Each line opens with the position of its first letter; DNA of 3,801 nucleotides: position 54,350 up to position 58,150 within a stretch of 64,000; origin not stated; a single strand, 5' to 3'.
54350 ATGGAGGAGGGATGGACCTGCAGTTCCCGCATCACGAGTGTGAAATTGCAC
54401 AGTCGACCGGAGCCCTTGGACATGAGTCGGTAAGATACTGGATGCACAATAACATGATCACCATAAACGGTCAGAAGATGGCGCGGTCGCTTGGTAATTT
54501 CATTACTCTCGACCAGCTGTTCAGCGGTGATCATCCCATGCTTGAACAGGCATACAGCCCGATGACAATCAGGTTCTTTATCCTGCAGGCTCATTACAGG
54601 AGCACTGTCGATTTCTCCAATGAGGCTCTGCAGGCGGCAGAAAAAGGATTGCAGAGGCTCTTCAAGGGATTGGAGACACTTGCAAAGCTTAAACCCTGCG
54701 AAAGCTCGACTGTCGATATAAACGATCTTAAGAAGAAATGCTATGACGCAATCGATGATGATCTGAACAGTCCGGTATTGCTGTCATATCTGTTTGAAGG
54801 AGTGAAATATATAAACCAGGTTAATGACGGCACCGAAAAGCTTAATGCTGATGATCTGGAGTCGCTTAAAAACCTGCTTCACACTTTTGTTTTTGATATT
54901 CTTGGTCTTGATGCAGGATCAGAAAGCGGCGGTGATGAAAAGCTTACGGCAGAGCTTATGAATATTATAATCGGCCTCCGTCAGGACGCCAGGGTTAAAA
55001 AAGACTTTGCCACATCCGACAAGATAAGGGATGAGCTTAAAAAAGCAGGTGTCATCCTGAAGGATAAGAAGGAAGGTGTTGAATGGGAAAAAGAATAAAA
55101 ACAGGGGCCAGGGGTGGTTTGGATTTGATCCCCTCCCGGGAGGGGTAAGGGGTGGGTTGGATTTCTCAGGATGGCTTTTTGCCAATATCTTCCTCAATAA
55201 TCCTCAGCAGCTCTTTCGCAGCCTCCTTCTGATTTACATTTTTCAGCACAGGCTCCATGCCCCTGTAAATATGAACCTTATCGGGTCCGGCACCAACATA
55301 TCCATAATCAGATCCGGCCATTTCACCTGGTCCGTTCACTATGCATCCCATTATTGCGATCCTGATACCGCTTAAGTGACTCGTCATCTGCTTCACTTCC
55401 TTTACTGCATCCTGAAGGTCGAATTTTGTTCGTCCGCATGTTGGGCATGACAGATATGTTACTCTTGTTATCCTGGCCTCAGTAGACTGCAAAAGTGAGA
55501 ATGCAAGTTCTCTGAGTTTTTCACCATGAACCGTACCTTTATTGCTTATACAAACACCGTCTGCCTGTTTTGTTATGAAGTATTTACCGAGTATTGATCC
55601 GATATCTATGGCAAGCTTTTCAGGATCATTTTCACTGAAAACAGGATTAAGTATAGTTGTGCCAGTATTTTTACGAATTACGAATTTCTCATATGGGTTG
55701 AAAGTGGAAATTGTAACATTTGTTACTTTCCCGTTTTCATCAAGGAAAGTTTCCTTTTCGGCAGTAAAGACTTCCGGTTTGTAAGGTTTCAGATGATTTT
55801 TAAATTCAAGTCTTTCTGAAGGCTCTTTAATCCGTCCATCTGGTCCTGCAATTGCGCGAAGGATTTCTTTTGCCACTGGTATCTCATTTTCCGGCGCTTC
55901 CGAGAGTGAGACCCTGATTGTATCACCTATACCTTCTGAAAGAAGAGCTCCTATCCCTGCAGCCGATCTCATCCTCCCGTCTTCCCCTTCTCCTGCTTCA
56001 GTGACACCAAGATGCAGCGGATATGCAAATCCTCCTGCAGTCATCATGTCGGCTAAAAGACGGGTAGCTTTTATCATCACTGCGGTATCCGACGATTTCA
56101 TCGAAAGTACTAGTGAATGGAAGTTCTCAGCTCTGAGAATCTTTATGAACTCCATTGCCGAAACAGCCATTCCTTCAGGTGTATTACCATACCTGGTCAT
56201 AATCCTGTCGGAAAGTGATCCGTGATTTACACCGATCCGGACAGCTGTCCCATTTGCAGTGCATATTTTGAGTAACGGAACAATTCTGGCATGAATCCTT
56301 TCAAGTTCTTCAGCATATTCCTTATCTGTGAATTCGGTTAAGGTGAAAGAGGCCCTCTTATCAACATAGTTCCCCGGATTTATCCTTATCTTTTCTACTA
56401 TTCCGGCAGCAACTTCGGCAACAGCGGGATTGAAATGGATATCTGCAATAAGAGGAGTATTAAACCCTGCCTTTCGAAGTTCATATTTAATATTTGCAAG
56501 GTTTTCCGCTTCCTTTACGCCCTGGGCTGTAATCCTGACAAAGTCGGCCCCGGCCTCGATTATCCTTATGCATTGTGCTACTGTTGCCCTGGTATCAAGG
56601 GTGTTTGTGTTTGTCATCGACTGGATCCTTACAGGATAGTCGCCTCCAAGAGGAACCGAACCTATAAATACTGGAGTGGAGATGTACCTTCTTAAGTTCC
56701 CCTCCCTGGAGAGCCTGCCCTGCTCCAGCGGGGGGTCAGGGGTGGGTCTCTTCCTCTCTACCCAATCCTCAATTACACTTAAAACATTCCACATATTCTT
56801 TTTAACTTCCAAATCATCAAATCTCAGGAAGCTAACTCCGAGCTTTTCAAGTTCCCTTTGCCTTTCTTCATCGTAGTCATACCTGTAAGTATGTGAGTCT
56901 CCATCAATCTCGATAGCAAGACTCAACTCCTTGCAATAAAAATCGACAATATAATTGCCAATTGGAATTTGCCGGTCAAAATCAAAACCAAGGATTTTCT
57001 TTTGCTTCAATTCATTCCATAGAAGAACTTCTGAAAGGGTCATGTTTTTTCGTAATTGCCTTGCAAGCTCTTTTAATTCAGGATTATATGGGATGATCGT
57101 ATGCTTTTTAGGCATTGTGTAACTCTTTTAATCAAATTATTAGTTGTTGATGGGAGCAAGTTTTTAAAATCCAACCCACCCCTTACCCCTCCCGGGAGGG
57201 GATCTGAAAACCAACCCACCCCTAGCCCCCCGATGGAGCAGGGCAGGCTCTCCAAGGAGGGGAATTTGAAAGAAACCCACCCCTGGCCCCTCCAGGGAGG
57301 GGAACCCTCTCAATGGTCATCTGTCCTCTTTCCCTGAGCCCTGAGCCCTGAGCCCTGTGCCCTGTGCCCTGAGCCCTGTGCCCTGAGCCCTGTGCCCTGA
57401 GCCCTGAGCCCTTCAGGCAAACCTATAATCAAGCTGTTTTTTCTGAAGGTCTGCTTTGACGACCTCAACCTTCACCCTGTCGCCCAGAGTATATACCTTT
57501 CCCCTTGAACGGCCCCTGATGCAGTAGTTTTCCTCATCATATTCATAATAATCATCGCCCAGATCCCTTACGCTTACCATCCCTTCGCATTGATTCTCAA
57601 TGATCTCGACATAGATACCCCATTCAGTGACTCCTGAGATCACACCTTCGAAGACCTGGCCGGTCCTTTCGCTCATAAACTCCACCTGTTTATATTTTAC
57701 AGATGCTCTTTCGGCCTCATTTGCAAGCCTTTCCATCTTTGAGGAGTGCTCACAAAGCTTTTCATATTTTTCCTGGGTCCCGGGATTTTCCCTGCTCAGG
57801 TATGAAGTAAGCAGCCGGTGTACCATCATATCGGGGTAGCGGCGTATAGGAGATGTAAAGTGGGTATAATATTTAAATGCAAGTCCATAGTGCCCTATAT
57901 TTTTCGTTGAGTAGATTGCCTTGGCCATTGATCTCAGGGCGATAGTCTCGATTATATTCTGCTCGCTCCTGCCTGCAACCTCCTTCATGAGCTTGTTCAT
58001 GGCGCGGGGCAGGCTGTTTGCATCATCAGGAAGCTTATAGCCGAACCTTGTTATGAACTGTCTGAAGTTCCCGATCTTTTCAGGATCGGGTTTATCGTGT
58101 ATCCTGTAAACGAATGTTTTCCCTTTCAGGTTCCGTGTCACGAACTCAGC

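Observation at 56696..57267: DUF559 module bracketed by about 55-bp inverted repeats: a candidate small mobile cassette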

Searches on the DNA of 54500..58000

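Call 6: search_rna_families(source=window, start=54500, end=58000, threshold=evalue, max_evalue=1)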
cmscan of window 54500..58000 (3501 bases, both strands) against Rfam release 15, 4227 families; matches with E-value up to 1: 1.
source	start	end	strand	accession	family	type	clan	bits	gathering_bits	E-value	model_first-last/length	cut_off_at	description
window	56778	56856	-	RF02089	CLRN1-AS1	Gene; lncRNA;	-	20.2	48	0.045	1-79/79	no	CLRN1 antisense RNA 1 conserved region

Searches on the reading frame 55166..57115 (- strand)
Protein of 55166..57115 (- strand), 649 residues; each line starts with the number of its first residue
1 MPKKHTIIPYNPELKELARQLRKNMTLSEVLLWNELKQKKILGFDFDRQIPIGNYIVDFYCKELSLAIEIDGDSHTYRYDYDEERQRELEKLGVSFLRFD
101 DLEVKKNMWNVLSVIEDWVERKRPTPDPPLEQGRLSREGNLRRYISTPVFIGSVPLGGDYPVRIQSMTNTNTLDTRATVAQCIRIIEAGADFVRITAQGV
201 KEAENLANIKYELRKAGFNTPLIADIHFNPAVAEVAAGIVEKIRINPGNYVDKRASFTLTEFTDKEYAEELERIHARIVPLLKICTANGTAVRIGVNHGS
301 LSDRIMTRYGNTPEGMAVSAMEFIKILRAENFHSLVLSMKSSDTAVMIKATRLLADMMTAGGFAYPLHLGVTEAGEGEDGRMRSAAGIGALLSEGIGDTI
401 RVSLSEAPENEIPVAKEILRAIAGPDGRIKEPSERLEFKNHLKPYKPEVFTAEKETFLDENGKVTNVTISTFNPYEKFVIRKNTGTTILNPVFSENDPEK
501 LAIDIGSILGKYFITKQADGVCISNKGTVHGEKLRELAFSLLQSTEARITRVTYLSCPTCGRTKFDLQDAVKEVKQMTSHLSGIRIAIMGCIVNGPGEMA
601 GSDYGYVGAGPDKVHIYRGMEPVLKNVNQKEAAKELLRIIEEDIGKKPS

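Call 4: search_protein_families(library=pfam, proteins=[window:55166-57115:-], max_evalue=0.01)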
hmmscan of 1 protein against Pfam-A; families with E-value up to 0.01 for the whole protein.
window:55166-57115:- (649 aa): 3 families
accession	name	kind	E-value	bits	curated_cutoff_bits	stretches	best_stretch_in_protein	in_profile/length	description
PF04551.19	GcpE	-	1.6e-117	392.8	32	1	148-642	3-343/343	GcpE protein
PF04480.18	DUF559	-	1.6e-29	102.4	20.6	1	14-116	3-105/109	Protein of unknown function (DUF559)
PF18741.7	MTES_1575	-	1.1e-06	29.1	38.2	1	36-107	9-84/96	REase_MTES_1575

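Call 10: find_encoding_contigs(protein=window:55166-57115:-, flank=10000, max_places=6)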
Protein window:55166-57115:- (649 aa): 1 contig read that carries it; 1 place shown.
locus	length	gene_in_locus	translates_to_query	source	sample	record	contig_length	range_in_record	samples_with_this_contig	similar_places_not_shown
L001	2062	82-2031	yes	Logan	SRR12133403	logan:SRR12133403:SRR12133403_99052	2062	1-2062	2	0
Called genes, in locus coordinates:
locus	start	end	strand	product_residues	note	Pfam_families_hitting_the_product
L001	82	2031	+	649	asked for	PF04480:DUF559, PF18741:MTES_1575 (weak), PF04551:GcpE, PF26540:GcpE_C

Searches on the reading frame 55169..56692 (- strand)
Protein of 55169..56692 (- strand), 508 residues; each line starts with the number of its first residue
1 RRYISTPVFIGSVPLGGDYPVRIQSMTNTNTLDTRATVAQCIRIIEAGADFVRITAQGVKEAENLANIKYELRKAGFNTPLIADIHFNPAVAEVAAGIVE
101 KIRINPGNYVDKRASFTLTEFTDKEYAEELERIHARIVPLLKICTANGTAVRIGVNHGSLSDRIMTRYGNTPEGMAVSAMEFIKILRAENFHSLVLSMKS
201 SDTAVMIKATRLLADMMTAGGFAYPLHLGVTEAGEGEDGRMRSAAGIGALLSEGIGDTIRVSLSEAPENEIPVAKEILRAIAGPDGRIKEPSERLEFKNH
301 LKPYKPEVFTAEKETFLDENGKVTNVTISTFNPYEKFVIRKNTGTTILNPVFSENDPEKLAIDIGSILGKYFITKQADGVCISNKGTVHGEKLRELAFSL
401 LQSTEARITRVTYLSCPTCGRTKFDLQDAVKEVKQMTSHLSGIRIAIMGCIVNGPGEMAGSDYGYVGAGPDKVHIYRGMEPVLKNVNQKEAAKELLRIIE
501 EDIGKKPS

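Call 55: find_homologous_proteins(query=window:55169-56692:-, max_evalue=1e-100)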
Query window:55169-56692:- (508 aa): 7993 proteins with E <= 1e-100 among 8000 candidates; the best 120 are listed.
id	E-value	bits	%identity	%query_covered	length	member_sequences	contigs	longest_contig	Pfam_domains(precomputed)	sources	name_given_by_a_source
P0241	0.0e+0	1125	100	100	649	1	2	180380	PF04480.19,PF04551.20,PF18741.8,PF26540.1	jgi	-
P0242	0.0e+0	1120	99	100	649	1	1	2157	PF04480.19,PF04551.20,PF18741.8,PF26540.1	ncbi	-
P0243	0.0e+0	1072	95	100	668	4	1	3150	PF04480.19,PF04551.20,PF18741.8,PF26540.1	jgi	-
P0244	0.0e+0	1042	93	100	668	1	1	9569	PF04480.19,PF04551.20,PF18741.8,PF26540.1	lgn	-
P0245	3.4e-292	988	87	100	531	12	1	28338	PF04551.20,PF26540.1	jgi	jgi:(E)-4-hydroxy-3-methylbut-2-enyl-diphosphate synthase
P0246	3.8e-288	974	87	99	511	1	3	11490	PF04551.20,PF26540.1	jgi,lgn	-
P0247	1.2e-259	880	78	99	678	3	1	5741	PF04480.19,PF04551.20,PF18741.8,PF26540.1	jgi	jgi:(E)-4-hydroxy-3-methylbut-2-enyl-diphosphate synthase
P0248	2.2e-254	863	76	100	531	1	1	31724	PF04551.20,PF26540.1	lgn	-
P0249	7.6e-250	848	77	99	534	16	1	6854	PF04551.20,PF26540.1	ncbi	-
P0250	1.2e-244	831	74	98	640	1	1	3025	PF04480.19,PF04551.20,PF26540.1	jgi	-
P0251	2.9e-242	823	73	99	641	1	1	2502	PF04480.19,PF04551.20,PF26540.1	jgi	jgi:(E)-4-hydroxy-3-methylbut-2-enyl-diphosphate synthase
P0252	3.1e-242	823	73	99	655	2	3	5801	PF04480.19,PF04551.20,PF26540.1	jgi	jgi:(E)-4-hydroxy-3-methylbut-2-enyl-diphosphate synthase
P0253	3.9e-242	823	74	99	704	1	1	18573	PF04480.19,PF04551.20,PF18741.8,PF26540.1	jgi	jgi:(E)-4-hydroxy-3-methylbut-2-enyl-diphosphate synthase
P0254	6.3e-242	822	74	98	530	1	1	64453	PF04551.20,PF26540.1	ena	-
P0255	1.5e-241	821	74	98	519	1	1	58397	PF04551.20,PF26540.1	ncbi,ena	-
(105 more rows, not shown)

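Call 56: find_encoding_contigs(protein=P0245, flank=3500, max_places=2)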
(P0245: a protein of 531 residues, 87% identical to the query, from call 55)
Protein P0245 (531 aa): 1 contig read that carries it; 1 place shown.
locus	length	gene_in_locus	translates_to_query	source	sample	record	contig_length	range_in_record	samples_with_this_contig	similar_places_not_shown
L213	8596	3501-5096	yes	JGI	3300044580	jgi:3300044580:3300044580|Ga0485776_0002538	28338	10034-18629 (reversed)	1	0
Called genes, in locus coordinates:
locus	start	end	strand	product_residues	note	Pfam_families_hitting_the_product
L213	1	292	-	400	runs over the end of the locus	PF03447:NAD_binding_3, PF00742:Homoserine_dh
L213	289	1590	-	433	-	PF01053:Cys_Met_Meta_PP, PF00155:Aminotran_1_2, PF01041:DegT_DnrJ_EryC1 (weak)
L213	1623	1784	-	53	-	-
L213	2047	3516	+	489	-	PF01406:tRNA-synt_1e, PF09334:tRNA-synt_1g (faint), PF09190:DALR_2 (weak), PF23493:CysS_C (weak)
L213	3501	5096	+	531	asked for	PF04551:GcpE, PF26540:GcpE_C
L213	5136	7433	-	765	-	PF22896:OB_RNR_1st (faint), PF08206:OB_RNB, PF17849:OB_Dis3, PF17876:CSD2, PF00773:RNB, PF00575:S1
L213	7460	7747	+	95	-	PF05402:PqqD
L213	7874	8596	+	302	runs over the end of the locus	PF27840:ScmC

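Call 57: find_encoding_contigs(protein=P0246, flank=3500, max_places=2)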
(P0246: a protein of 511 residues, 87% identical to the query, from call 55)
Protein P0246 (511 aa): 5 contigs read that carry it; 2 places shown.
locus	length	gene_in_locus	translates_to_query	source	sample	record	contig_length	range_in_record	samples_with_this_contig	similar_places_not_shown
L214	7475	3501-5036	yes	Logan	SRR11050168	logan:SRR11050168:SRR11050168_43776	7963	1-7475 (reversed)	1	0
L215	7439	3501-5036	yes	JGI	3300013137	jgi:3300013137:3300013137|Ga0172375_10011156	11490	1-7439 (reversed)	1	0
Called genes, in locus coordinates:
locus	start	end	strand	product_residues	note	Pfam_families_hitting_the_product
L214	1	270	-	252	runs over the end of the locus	?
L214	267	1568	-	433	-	PF01053:Cys_Met_Meta_PP, PF00155:Aminotran_1_2 (weak), PF01041:DegT_DnrJ_EryC1 (weak)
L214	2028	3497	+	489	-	PF01406:tRNA-synt_1e, PF09334:tRNA-synt_1g (faint), PF09190:DALR_2, PF23493:CysS_C (weak)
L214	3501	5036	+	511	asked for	PF04551:GcpE, PF26540:GcpE_C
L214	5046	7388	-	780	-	PF08206:OB_RNB, PF17849:OB_Dis3, PF17876:CSD2, PF00773:RNB, PF00575:S1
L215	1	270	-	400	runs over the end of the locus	PF03447:NAD_binding_3, PF00742:Homoserine_dh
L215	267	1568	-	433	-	PF01053:Cys_Met_Meta_PP, PF00155:Aminotran_1_2 (weak), PF01041:DegT_DnrJ_EryC1 (weak)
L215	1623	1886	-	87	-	-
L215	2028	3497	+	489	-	PF01406:tRNA-synt_1e, PF09334:tRNA-synt_1g (faint), PF09190:DALR_2, PF23493:CysS_C (weak)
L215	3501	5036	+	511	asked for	PF04551:GcpE, PF26540:GcpE_C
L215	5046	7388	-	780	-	PF08206:OB_RNB, PF17849:OB_Dis3, PF17876:CSD2, PF00773:RNB, PF00575:S1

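Call 58: find_encoding_contigs(protein=P0244, flank=3500, max_places=2)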
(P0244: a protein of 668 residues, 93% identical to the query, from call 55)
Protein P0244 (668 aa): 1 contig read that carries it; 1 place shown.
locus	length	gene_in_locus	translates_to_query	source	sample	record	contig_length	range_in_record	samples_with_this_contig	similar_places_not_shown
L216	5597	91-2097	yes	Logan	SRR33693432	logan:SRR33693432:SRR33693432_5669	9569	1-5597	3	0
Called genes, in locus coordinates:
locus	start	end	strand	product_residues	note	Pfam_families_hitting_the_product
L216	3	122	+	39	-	?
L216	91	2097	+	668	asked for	PF04480:DUF559, PF18741:MTES_1575 (weak), PF04551:GcpE, PF26540:GcpE_C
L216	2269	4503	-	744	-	PF22896:OB_RNR_1st (faint), PF08206:OB_RNB, PF17849:OB_Dis3, PF17876:CSD2, PF00773:RNB, PF00575:S1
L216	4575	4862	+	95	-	PF05402:PqqD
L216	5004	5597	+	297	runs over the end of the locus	PF27840:ScmC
